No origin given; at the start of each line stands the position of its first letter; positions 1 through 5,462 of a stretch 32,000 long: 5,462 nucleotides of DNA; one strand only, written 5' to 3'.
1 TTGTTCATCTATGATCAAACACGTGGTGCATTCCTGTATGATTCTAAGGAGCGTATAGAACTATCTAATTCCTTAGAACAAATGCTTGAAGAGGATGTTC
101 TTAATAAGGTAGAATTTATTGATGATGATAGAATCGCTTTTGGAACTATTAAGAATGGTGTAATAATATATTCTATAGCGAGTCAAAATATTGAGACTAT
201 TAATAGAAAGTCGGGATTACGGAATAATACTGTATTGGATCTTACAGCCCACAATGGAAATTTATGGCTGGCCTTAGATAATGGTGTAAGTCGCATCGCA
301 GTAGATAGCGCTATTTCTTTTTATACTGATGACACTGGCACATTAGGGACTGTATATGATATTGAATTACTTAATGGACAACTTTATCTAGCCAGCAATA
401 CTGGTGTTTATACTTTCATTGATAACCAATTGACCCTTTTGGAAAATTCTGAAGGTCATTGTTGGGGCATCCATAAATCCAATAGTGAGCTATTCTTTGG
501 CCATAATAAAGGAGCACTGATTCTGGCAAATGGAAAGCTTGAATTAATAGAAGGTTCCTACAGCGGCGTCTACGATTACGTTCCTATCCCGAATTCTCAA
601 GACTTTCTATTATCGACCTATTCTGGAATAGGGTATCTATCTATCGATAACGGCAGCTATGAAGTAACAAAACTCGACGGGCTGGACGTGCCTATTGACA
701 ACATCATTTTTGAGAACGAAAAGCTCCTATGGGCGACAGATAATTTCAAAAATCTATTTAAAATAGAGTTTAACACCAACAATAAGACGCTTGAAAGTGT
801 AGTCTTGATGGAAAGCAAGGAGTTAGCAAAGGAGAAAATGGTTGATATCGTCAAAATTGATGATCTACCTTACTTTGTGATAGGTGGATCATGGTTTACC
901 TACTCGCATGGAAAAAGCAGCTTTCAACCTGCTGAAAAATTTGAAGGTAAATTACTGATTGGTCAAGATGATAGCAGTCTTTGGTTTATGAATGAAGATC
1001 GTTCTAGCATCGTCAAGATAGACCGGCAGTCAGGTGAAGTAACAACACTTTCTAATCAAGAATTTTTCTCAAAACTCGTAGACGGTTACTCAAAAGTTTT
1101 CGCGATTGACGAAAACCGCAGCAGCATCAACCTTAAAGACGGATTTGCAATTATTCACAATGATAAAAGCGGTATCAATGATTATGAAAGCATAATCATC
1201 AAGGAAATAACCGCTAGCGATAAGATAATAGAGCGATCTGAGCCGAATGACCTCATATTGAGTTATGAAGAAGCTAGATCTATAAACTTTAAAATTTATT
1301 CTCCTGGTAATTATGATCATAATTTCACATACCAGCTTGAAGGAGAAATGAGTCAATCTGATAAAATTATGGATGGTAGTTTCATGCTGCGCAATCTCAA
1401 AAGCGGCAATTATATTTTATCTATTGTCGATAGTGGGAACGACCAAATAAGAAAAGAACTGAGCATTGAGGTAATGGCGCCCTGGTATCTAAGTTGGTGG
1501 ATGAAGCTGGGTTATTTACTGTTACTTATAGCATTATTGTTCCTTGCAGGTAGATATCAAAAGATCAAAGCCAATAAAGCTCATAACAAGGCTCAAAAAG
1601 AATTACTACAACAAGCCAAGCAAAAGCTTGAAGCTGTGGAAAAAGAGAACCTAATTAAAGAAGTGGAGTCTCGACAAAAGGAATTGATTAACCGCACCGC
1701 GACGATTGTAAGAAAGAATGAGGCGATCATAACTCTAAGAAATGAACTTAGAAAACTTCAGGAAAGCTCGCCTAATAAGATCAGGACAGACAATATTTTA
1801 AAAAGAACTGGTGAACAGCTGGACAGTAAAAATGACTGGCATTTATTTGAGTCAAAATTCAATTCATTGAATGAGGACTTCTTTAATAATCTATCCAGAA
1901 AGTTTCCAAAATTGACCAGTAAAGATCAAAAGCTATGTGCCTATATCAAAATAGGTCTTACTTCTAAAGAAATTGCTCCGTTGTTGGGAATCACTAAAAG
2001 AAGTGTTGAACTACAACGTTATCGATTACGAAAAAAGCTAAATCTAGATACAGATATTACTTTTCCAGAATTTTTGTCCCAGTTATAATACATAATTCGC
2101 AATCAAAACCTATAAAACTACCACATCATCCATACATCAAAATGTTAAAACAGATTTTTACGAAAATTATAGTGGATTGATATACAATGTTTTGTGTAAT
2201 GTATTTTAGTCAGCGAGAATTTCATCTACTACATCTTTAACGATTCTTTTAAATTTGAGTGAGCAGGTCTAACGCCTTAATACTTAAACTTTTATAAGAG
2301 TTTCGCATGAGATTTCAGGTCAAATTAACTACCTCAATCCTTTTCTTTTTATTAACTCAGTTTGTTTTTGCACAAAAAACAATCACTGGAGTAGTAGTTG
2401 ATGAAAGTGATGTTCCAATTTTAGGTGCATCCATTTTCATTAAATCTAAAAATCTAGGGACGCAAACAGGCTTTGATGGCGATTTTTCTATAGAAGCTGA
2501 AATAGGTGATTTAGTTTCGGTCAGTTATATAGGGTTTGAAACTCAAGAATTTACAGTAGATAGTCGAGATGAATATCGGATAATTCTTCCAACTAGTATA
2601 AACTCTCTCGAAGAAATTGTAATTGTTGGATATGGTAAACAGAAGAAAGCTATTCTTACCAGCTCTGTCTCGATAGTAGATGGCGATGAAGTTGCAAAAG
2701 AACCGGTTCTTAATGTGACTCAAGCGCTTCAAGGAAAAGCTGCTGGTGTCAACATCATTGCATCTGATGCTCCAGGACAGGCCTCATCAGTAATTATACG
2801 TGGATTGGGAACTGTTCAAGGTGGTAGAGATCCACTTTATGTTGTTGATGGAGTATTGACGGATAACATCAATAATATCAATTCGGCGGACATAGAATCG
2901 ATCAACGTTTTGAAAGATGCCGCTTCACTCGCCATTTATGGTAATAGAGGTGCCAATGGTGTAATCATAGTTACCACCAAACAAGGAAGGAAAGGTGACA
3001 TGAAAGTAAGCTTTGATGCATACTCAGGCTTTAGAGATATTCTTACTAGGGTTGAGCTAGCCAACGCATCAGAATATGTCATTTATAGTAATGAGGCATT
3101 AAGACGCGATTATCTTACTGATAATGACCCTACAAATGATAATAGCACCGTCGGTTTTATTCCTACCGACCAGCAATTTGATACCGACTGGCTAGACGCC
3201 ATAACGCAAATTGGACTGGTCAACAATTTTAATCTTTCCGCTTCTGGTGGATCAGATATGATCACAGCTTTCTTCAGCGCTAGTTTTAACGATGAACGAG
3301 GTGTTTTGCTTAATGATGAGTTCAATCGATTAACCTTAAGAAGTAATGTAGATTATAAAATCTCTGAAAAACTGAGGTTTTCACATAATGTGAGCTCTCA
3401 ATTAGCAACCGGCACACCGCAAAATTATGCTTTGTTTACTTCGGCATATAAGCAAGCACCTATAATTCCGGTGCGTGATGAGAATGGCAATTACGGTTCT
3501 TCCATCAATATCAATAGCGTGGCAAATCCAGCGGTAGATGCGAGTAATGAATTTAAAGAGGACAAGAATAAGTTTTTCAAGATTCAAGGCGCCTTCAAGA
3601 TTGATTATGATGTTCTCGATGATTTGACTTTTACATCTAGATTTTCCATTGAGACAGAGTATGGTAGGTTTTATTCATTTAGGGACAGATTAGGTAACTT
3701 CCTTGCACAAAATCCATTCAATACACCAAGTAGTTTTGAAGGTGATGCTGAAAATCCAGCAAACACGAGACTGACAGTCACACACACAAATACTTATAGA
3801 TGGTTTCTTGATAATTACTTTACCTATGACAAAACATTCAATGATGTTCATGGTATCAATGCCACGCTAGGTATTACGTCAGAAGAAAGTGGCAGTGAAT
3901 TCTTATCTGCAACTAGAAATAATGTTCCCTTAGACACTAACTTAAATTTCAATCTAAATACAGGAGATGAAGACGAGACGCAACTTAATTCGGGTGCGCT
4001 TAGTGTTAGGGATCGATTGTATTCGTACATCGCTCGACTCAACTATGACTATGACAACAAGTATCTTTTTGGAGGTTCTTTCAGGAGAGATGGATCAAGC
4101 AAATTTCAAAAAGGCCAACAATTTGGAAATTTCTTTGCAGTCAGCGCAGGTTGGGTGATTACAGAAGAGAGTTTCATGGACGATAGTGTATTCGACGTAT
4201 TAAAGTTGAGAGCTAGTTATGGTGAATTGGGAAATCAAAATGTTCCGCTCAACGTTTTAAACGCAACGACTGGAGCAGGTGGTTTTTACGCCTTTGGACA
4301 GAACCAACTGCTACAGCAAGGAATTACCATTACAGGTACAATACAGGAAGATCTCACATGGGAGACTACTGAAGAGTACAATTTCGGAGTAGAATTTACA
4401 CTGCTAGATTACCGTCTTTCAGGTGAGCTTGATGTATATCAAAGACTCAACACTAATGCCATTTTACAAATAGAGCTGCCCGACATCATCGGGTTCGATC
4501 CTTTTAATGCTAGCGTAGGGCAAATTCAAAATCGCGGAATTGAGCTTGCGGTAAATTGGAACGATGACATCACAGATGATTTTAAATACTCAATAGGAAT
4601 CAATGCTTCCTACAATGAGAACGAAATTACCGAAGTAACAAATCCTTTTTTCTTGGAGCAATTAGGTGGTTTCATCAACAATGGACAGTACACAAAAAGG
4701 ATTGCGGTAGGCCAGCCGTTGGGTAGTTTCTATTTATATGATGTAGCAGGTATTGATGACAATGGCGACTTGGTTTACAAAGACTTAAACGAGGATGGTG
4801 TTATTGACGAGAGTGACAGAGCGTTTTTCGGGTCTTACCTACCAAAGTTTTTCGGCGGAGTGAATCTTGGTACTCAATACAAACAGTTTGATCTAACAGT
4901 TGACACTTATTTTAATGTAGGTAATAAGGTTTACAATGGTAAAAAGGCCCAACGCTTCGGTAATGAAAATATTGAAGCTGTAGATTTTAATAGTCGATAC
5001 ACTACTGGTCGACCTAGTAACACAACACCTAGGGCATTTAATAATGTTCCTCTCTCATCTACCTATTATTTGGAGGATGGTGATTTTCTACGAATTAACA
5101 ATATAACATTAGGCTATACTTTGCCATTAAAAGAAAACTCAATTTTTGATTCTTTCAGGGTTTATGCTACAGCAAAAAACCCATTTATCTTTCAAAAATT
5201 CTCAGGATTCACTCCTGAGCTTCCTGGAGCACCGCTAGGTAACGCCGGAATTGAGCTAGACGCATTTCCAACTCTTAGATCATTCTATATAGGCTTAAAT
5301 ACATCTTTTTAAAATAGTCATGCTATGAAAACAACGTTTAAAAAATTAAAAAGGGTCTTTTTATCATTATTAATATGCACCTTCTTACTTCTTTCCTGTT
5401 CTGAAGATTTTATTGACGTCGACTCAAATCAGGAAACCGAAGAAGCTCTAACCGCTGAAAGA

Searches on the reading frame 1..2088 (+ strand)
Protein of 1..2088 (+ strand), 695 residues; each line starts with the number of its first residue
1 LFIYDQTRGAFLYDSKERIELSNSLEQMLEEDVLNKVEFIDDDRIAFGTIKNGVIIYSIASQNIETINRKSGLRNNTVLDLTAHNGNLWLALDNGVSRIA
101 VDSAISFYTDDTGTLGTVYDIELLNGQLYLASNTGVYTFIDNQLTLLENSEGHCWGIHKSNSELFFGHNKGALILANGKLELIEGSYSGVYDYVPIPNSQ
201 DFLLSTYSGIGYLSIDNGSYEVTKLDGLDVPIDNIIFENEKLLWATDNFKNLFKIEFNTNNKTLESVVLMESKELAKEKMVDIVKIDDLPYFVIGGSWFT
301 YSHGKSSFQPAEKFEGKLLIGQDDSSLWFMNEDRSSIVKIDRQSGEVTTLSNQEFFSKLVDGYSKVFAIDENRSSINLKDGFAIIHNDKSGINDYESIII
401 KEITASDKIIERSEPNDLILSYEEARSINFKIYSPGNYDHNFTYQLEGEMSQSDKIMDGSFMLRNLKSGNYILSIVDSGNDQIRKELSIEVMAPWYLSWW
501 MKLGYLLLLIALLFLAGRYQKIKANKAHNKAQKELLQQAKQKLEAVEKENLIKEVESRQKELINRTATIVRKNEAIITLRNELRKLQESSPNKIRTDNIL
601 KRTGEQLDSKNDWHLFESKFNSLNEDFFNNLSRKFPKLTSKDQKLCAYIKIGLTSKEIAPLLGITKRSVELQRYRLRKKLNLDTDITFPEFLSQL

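Call 7: search_protein_families(library=pfam, proteins=[window:1-2088:+], max_evalue=0.001)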
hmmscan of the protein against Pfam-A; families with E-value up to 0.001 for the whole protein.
window:1-2088:+ (695 aa): 1 family
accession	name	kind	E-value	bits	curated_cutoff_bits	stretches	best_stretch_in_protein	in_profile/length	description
PF00196.25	GerE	-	2.4e-05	24.3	23.5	1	638-682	3-47/57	Bacterial regulatory proteins, luxR family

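Call 29: search_protein_families(library=ncbifam, proteins=[window:1-2088:+], max_evalue=0.01)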
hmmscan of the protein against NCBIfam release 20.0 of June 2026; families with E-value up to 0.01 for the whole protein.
window:1-2088:+ (695 aa): 6 families
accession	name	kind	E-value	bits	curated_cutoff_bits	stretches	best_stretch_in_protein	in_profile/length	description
NF053779.1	BT3442_fam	equivalog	8.8e-06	24.7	940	1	512-692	375-559/563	BT3442 family protein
TIGR02937.1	sigma70-ECF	superfamily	4.4e-05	23.2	42.9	1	579-681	60-162/165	sigma-70 family RNA polymerase sigma factor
NF040749.1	tetrathio_RR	equivalog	4.7e-05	23.2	290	1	629-682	125-178/191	tetrathionate respiration response regulator TtrR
NF052445.1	RespRegMctR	equivalog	7.7e-05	22.2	300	1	634-685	141-192/205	two-component system response regulator MctR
NF041193.1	lipo_SP0191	subfamily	0.00058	19.9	75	1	501-592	1-95/190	SP0191 family lipoprotein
TIGR03541.1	reg_near_HchA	equivalog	0.0083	15.6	215.6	0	619-684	153-218/232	PA1136 family autoinducer-binding transcriptional regulator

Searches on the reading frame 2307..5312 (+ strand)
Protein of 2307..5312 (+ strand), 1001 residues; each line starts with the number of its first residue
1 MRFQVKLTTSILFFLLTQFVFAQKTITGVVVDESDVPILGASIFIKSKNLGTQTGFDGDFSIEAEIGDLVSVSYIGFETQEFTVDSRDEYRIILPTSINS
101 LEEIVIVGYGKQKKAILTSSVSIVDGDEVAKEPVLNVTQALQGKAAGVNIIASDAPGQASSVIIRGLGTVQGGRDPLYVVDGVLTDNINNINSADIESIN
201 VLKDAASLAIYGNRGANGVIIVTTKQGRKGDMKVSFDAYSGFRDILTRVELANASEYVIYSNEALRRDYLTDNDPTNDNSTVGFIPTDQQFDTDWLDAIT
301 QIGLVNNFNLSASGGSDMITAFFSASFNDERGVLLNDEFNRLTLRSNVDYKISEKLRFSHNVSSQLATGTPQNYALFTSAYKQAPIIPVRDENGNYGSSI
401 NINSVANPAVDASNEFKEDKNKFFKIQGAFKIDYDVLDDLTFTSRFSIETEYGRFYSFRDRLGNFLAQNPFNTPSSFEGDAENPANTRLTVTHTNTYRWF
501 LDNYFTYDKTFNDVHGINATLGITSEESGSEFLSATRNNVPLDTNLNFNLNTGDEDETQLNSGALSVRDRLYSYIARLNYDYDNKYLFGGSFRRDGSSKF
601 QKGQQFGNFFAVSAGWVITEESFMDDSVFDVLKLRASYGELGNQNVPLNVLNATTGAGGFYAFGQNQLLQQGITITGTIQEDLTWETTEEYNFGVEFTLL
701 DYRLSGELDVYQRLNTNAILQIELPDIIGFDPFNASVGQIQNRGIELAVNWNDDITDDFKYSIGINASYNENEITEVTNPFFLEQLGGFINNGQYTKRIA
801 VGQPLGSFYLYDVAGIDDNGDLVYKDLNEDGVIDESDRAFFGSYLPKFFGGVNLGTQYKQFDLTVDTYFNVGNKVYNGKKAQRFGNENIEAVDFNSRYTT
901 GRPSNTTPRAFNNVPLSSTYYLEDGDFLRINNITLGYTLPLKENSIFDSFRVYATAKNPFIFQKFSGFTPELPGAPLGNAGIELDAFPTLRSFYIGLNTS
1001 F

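Call 7: search_protein_families(library=pfam, proteins=[window:2307-5312:+], max_evalue=0.001)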
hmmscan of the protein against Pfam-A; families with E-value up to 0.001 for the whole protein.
window:2307-5312:+ (1001 aa): 3 families
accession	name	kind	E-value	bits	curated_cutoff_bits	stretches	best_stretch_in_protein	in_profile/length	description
PF07715.20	Plug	-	2.3e-19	70.3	23.9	1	117-219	5-107/107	TonB-dependent Receptor Plug Domain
PF13715.12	CarbopepD_reg_2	-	6e-14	52.3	32.2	1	26-106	1-88/88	CarboxypepD_reg-like domain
PF13620.12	CarboxypepD_reg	-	9e-09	36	32.3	1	25-88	1-73/82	Carboxypeptidase regulatory-like domain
